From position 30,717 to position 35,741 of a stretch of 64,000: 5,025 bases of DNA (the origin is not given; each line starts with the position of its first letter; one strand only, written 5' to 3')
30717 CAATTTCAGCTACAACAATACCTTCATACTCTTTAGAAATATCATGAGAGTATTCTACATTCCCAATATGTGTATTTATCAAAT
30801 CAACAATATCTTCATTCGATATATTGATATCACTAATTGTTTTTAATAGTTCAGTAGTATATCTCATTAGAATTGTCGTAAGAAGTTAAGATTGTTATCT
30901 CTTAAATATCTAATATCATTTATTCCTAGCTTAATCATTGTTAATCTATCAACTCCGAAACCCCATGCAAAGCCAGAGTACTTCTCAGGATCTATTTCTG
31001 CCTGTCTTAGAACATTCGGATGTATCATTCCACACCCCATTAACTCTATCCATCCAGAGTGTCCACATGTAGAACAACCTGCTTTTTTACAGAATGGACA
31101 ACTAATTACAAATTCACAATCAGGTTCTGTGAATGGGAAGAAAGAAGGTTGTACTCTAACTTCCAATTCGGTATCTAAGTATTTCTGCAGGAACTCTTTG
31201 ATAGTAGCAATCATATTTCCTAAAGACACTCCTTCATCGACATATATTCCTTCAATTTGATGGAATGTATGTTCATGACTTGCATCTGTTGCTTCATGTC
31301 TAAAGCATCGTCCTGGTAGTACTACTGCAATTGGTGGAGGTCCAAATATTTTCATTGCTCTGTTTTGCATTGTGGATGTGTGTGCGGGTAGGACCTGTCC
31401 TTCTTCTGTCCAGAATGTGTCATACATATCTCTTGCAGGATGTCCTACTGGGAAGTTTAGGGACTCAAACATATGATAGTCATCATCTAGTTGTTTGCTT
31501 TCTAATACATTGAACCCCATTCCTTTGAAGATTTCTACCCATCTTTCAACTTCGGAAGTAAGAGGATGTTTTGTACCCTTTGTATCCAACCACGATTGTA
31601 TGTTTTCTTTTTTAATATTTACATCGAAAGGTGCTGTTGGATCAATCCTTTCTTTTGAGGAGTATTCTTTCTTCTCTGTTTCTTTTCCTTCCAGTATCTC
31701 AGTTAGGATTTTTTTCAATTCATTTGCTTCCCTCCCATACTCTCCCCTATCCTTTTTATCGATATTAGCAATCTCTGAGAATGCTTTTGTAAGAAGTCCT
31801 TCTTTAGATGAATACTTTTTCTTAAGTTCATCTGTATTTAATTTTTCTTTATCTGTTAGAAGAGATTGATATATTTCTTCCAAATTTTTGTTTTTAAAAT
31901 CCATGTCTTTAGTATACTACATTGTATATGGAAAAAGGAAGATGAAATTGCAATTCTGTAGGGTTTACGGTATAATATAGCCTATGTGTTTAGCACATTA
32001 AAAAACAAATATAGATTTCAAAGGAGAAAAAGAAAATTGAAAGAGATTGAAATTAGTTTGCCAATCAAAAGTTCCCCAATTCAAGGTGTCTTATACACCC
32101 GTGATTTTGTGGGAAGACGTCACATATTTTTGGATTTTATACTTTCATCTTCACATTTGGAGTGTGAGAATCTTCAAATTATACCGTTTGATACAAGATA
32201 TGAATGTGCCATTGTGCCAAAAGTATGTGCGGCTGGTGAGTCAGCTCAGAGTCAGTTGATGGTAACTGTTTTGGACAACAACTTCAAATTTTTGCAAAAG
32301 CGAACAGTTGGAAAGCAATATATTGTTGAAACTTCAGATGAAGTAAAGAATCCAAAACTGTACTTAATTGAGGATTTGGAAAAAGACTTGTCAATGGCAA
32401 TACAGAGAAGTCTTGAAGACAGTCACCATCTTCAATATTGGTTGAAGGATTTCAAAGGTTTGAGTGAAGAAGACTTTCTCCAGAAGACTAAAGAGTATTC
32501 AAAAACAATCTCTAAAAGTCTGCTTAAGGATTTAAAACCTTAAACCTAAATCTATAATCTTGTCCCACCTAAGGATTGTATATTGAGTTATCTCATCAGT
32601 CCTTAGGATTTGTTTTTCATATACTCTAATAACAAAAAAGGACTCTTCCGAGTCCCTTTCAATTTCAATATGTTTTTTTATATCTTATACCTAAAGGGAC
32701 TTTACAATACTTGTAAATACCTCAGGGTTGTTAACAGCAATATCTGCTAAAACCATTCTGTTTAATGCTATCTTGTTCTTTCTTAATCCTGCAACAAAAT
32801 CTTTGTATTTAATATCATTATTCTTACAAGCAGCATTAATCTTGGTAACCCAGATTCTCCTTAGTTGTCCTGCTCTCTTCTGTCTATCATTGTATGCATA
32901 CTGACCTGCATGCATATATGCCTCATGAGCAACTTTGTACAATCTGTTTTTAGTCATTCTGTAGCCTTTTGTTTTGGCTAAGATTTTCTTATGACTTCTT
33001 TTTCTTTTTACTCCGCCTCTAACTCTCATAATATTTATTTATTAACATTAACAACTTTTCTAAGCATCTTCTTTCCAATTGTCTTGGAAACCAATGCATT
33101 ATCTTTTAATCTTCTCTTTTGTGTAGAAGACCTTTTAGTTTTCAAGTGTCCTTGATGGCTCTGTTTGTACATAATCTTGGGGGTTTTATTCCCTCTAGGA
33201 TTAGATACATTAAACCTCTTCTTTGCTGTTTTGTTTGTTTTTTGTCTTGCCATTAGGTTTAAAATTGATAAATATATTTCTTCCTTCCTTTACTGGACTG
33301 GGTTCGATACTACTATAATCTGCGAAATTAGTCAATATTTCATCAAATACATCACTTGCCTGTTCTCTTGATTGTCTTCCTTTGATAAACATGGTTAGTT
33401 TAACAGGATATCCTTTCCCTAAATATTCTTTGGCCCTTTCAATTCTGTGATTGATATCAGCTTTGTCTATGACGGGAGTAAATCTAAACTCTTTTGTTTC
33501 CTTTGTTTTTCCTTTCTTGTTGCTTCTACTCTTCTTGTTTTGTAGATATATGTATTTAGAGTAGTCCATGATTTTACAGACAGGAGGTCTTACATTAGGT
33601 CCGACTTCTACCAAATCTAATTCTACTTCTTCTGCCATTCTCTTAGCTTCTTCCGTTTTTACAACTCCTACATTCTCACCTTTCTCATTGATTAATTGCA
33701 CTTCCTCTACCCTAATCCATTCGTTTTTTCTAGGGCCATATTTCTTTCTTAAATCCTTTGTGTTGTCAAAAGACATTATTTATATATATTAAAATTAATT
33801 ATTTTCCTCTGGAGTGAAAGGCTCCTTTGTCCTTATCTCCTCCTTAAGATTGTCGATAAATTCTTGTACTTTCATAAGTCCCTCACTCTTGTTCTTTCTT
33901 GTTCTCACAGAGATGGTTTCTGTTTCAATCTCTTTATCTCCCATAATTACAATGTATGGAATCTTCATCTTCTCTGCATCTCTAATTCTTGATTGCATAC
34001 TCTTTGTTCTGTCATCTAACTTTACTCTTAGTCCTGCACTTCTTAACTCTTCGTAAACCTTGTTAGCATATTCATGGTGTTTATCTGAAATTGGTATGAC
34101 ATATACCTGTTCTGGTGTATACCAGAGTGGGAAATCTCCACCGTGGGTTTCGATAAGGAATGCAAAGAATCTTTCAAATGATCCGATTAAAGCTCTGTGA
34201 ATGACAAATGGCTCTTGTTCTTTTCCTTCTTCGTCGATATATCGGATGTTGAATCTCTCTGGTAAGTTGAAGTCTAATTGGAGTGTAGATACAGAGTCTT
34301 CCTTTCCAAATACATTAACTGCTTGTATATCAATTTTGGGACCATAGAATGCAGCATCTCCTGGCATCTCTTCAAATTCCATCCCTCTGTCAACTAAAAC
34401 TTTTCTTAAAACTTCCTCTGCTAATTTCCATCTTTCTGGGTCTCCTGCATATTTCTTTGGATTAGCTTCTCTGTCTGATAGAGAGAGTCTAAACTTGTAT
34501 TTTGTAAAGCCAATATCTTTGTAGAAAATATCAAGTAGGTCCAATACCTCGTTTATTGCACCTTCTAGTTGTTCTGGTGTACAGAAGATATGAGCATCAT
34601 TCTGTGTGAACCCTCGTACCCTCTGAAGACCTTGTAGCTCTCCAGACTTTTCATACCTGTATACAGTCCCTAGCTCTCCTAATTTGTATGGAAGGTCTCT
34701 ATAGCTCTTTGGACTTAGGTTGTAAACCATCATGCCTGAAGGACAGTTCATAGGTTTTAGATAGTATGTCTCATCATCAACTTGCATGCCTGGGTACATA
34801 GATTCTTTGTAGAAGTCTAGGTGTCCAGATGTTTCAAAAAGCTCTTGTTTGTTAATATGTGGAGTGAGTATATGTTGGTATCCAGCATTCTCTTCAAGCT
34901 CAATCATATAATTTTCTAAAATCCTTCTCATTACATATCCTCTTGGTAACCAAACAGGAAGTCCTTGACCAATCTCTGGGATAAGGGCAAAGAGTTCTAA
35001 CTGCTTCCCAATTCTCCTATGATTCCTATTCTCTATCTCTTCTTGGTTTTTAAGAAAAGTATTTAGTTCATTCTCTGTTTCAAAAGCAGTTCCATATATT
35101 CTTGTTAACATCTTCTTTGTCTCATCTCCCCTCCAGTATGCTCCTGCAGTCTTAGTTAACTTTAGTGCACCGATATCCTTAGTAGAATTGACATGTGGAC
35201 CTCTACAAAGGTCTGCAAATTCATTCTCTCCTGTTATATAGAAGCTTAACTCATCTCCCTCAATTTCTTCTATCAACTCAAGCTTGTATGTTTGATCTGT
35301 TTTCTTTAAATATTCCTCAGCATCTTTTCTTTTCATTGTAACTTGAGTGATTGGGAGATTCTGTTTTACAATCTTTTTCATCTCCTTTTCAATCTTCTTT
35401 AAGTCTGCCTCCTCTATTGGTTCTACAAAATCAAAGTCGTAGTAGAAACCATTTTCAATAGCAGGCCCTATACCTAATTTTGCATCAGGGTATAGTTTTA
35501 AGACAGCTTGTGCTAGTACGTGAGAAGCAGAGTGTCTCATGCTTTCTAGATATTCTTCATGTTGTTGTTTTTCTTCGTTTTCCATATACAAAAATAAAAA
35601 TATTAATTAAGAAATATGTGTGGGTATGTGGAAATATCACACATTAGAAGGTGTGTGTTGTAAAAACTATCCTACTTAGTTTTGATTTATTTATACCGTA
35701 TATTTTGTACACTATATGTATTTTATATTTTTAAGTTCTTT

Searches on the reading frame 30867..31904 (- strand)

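Call 52: search_protein_families(library=pfam, proteins=[window:30867-31904:-], max_evalue=0.00001)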
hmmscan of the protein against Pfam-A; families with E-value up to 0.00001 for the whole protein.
window:30867-31904:- (345 aa): 2 families
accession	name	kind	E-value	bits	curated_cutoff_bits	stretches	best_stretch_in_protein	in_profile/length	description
PF01409.25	tRNA-synt_2d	-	1.7e-82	277.1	19.8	1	107-345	11-246/246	tRNA synthetases class II core domain (F)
PF02912.23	Phe_tRNA-synt_N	-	5.9e-08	33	22.3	1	25-86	7-68/69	Aminoacyl tRNA synthetase class II, N-terminal domain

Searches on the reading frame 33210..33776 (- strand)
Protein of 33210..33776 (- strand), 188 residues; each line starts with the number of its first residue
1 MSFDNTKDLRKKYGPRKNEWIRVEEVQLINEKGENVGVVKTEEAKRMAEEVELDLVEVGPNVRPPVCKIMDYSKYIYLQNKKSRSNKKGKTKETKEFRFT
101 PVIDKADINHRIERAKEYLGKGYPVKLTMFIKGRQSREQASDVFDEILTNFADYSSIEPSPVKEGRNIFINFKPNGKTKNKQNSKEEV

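Call 54: search_protein_families(library=pfam, proteins=[window:33210-33776:-], max_evalue=0.0001)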
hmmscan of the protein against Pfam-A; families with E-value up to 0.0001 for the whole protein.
window:33210-33776:- (188 aa): 2 families
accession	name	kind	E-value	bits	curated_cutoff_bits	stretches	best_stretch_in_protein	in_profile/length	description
PF05198.21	IF3_N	-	3e-29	101.4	26.9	1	18-85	2-69/70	Translation initiation factor IF-3, N-terminal domain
PF00707.27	IF3_C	-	6e-15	55.4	34.8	1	93-174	2-85/86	Translation initiation factor IF-3, C-terminal domain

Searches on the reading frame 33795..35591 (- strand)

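Call 22: search_protein_families(library=pfam, proteins=[window:33795-35591:-], max_evalue=0.00001)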
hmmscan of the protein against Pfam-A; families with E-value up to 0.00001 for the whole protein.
window:33795-35591:- (598 aa): 3 families
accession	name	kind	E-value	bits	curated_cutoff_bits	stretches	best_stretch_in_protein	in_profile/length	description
PF00587.30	tRNA-synt_2b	-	2.5e-43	148.7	29.3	1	272-483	7-179/179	tRNA synthetase class II core domain (G, H, P, S and T)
PF03129.25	HGTP_anticodon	-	1.5e-28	99.2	21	1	495-584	1-93/94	Anticodon binding domain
PF07973.19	tRNA_SAD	-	3.3e-13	49.8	24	1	120-166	6-44/44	Threonyl and Alanyl tRNA synthetase second additional domain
